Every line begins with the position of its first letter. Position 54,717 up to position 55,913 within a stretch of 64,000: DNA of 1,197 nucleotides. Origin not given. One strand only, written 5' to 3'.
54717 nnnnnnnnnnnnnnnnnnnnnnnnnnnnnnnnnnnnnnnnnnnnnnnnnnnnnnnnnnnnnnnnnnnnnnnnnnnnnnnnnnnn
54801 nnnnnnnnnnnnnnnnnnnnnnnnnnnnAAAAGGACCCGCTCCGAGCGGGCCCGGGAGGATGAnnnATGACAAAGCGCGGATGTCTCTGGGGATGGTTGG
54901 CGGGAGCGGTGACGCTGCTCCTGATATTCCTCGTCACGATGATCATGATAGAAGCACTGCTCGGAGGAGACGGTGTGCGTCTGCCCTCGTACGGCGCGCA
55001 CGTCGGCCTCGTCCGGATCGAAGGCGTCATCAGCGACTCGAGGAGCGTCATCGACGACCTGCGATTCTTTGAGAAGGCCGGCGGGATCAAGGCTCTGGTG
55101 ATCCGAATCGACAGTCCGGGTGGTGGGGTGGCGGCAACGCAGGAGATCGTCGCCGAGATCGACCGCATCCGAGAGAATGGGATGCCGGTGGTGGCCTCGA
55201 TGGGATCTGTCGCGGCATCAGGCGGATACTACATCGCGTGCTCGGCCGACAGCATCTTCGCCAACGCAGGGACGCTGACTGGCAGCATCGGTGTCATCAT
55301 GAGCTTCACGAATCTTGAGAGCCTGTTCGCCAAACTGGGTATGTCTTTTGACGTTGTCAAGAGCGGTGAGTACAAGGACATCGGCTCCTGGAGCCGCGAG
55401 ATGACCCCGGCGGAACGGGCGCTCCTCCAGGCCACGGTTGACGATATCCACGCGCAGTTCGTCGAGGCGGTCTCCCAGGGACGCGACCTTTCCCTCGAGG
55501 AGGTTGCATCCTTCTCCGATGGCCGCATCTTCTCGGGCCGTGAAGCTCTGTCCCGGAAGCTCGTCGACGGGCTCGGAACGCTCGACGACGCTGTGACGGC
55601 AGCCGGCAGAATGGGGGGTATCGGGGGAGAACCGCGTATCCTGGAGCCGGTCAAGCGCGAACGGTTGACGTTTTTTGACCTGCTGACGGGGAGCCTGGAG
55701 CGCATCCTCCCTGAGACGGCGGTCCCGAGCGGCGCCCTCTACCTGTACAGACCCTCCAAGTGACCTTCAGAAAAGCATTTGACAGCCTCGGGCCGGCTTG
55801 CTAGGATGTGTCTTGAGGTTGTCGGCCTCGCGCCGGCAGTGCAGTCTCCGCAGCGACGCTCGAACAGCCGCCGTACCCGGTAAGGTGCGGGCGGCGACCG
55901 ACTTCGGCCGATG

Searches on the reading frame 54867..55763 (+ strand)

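Call 61: search_protein_families(library=pfam, proteins=[window:54867-55763:+], max_evalue=0.0001)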
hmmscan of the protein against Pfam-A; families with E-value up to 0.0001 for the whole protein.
window:54867-55763:+ (298 aa): 2 families
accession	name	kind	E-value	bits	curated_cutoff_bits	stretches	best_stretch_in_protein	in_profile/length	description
PF01343.23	Peptidase_S49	-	1.2e-51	175.1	24.9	1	102-246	3-147/154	Peptidase family S49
PF25145.1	NfeD1b_N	-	7.1e-08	32.7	40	1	73-146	30-100/189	NfeD1b, N-terminal domain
